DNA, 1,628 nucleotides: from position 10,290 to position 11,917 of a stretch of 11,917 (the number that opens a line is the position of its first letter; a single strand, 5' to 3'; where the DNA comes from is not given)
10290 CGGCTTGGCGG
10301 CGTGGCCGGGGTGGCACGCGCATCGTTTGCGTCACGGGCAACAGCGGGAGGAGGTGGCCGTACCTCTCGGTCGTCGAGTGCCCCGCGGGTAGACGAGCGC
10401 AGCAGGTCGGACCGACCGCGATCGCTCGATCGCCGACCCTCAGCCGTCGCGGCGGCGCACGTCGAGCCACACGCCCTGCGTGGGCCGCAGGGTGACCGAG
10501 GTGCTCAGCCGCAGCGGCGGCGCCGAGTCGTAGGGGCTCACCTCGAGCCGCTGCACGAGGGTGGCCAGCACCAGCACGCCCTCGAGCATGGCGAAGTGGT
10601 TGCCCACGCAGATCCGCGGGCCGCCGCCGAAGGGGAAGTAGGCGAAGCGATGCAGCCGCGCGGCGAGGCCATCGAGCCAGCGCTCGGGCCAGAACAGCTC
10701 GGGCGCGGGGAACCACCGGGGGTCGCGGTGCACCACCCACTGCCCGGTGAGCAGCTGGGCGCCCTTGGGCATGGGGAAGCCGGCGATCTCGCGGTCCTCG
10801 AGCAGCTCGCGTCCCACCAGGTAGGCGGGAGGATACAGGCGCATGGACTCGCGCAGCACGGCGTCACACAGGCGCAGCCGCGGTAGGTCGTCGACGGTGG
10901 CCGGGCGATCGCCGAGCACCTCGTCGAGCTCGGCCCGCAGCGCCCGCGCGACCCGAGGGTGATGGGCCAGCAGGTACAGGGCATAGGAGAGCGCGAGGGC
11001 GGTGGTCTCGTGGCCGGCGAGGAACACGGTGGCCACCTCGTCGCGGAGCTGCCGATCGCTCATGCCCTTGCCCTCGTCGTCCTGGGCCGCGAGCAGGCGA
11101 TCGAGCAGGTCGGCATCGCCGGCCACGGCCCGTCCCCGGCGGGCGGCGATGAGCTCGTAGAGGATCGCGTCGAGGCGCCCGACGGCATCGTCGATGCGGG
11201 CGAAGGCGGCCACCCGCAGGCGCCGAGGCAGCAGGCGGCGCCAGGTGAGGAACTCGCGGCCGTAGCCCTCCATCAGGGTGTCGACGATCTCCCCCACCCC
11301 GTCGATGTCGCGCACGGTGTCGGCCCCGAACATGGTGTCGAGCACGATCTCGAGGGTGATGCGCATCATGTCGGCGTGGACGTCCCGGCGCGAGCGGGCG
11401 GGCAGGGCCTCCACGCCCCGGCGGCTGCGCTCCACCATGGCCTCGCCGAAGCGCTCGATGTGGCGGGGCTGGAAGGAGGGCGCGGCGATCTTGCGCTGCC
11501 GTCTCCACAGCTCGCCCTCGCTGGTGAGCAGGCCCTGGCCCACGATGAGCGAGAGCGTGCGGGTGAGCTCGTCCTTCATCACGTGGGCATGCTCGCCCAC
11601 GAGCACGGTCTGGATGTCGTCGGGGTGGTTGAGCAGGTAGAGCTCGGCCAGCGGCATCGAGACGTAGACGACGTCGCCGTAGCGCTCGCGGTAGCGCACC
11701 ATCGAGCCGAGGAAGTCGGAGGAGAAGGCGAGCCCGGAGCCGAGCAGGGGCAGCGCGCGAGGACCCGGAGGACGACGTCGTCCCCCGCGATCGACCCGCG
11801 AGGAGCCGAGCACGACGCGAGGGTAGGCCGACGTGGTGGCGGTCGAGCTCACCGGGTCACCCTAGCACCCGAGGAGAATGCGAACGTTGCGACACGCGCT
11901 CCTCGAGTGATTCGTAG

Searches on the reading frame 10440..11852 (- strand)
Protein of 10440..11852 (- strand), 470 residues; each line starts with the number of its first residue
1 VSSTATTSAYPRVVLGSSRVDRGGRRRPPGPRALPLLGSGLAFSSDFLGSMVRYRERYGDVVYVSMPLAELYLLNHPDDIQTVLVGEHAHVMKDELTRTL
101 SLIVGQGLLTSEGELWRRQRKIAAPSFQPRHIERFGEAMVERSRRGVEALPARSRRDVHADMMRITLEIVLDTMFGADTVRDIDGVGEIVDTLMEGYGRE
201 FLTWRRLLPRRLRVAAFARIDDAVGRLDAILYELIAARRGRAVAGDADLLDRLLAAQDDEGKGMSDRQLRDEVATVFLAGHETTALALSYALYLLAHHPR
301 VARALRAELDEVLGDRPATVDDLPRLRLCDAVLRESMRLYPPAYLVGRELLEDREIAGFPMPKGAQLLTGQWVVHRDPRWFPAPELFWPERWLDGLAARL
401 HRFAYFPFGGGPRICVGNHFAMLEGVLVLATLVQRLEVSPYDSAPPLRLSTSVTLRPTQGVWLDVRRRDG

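Call 4: search_protein_families(library=pfam, proteins=[window:10440-11852:-], max_evalue=0.01)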
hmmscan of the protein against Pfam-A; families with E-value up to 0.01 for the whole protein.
window:10440-11852:- (470 aa): 1 family
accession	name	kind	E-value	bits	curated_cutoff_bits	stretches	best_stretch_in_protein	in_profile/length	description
PF00067.27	p450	-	1.2e-86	291.8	22.8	1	28-458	1-456/462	Cytochrome P450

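Call 5: search_protein_families(library=ncbifam, proteins=[window:10440-11852:-], max_evalue=0.01)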
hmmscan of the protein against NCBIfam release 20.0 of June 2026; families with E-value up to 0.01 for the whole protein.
window:10440-11852:- (470 aa): 7 families
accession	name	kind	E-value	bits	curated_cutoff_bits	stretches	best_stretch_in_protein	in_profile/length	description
NF051859.1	AlbFlvMonOxTrpSyn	equivalog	1.7e-72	244.5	700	1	28-459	22-449/457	bifunctional albaflavenone monooxygenase/terpene synthase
NF045812.1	PentlenOxigase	equivalog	1.5e-62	211.9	800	1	31-441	7-414/444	pentalenene oxygenase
NF050147.1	aminopyruv_ApyO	equivalog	8.5e-51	173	525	1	94-469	67-425/444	RiPP biosynthesis cytochrome P450 ApyO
TIGR04538.1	P450_cycloAA_1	subfamily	8.2e-17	61.1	500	1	225-437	175-367/395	cytochrome P450, cyclodipeptide synthase-associated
TIGR04515.1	P450_rel_GT_act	subfamily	1.6e-08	34.4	343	1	205-397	180-328/386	P450-derived glycosyltransferase activator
NF045816.1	PentlenlactSyn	equivalog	2.5e-08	33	700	1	230-436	187-366/396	pentalenolactone synthase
NF041802.1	P450_SolI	exception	9.2e-07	27.7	850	1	108-436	109-395/424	solanimycin biosynthesis cytochrome P450 SolI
